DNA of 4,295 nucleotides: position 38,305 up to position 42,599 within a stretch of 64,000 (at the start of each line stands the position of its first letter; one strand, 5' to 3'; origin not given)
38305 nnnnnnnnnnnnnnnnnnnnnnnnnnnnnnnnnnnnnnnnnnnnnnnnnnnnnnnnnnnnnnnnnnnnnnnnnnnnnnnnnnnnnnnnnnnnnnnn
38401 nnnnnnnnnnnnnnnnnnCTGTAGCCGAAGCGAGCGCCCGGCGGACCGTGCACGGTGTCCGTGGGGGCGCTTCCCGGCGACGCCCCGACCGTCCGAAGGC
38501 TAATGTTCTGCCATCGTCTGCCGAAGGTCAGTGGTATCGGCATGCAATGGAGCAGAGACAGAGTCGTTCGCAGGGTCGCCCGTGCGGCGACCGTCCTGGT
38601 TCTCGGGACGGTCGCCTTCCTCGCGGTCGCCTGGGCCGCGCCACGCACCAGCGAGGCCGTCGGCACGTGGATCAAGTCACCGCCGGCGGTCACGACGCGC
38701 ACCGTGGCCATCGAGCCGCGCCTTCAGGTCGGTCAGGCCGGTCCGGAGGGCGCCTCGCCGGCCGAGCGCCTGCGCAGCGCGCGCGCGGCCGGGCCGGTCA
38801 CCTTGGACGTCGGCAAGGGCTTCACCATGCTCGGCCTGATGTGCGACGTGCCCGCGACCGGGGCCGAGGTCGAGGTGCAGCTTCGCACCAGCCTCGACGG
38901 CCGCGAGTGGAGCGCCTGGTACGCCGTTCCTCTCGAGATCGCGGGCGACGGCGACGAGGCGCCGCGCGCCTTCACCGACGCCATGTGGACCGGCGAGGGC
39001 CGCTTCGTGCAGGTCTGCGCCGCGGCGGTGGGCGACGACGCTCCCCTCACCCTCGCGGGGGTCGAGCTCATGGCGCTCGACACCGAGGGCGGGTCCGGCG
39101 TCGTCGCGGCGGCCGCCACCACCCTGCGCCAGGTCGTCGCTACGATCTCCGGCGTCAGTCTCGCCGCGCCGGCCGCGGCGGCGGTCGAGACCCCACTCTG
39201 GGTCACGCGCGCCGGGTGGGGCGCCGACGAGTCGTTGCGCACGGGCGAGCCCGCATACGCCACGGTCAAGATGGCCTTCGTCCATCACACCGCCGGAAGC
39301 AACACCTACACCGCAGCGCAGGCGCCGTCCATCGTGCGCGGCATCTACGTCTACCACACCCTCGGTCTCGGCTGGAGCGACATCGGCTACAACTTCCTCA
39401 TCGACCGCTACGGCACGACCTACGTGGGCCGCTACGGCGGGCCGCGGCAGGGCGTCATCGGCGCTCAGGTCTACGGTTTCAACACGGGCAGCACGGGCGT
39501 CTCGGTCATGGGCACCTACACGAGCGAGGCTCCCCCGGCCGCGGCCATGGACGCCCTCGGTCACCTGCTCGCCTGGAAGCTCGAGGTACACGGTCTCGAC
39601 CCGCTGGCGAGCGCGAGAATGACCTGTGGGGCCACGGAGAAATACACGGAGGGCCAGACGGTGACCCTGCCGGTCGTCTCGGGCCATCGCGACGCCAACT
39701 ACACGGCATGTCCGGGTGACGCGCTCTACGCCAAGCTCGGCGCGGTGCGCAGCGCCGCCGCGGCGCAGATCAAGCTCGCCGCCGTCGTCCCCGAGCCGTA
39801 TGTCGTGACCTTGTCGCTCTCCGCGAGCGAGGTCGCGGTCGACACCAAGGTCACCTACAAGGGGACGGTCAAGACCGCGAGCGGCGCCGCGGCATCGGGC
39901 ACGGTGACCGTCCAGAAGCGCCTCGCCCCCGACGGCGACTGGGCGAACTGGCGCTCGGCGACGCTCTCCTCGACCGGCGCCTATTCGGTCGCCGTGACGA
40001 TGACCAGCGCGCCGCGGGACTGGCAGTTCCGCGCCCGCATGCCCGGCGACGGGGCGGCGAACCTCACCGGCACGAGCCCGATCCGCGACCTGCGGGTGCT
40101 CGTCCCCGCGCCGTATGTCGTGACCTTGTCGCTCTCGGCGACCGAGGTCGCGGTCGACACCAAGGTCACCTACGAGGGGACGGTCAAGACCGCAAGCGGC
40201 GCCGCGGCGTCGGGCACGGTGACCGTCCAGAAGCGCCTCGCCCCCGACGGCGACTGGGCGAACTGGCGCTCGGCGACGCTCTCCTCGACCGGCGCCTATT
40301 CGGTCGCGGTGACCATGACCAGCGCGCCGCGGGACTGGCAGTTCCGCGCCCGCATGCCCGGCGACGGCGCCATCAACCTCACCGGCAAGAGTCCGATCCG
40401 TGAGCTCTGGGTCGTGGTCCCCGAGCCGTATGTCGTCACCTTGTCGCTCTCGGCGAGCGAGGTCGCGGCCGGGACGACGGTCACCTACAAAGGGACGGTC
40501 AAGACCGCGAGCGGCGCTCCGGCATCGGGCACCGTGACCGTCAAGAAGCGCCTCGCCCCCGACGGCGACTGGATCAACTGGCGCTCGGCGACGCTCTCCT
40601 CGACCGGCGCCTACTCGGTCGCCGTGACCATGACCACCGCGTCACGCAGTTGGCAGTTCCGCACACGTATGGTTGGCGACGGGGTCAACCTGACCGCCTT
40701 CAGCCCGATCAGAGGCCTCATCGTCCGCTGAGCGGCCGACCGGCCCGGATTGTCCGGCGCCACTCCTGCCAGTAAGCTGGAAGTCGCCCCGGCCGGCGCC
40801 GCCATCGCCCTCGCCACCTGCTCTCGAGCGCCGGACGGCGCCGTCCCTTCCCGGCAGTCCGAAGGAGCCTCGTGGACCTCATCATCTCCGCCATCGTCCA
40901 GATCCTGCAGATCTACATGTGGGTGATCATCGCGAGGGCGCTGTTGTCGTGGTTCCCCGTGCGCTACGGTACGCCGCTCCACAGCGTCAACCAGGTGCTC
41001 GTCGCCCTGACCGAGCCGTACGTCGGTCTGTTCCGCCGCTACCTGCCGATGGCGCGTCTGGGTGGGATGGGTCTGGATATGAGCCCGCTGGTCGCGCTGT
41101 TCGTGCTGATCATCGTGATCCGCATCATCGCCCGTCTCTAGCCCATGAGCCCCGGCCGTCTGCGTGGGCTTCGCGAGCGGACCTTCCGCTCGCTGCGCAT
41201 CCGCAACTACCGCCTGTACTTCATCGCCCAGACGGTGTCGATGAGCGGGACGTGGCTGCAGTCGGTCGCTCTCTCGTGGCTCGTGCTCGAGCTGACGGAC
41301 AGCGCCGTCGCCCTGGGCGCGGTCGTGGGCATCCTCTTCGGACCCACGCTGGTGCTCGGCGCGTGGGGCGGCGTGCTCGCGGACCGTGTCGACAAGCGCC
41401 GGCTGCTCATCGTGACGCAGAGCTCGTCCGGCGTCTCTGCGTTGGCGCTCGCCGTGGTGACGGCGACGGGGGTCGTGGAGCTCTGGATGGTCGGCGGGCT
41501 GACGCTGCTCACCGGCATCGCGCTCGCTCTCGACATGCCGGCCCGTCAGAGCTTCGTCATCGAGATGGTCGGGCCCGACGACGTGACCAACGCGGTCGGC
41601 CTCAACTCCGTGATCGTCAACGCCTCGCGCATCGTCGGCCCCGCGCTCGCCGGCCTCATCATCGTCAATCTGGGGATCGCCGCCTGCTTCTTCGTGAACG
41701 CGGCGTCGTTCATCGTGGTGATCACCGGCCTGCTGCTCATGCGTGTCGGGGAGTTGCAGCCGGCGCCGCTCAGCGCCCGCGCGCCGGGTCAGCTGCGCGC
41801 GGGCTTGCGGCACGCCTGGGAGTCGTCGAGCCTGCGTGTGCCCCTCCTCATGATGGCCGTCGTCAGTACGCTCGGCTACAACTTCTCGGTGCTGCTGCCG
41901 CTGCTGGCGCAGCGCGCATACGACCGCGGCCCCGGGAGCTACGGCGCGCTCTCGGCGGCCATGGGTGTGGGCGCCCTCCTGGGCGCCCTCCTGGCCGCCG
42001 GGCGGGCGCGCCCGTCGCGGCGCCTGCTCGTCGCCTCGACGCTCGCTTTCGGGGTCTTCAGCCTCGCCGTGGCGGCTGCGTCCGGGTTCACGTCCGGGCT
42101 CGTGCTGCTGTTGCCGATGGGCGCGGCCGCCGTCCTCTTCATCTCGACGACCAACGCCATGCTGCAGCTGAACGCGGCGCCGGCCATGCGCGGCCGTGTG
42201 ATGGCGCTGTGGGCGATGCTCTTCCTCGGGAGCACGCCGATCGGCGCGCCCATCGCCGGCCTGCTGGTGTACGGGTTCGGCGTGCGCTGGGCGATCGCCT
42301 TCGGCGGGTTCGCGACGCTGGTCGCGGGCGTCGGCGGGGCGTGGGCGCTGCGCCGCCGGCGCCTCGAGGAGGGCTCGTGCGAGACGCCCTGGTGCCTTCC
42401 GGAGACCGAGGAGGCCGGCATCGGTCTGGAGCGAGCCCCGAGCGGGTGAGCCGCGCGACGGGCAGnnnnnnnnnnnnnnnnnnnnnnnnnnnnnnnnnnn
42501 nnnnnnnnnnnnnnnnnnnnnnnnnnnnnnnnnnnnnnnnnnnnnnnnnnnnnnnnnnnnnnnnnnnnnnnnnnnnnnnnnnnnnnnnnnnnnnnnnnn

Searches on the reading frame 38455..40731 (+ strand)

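Call 64: search_protein_families(library=pfam, proteins=[window:38455-40731:+], max_evalue=0.00001)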
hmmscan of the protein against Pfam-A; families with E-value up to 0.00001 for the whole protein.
window:38455-40731:+ (758 aa): 1 family
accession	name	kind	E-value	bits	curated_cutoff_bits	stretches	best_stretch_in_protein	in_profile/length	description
PF01510.30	Amidase_2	-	9.9e-16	58.7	26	1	269-422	3-131/131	N-acetylmuramoyl-L-alanine amidase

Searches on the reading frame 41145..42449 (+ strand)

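Call 65: search_protein_families(library=pfam, proteins=[window:41145-42449:+], max_evalue=0.00001)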
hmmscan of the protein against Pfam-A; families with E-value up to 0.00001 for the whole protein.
window:41145-42449:+ (434 aa): 2 families
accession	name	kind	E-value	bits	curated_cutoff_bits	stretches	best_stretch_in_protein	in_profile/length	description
PF05977.19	MFS_3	-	1.2e-55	189.5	27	1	13-396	3-388/524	Transmembrane secretion effector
PF07690.21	MFS_1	-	3.7e-32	112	33.4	2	26-285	2-258/347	Major Facilitator Superfamily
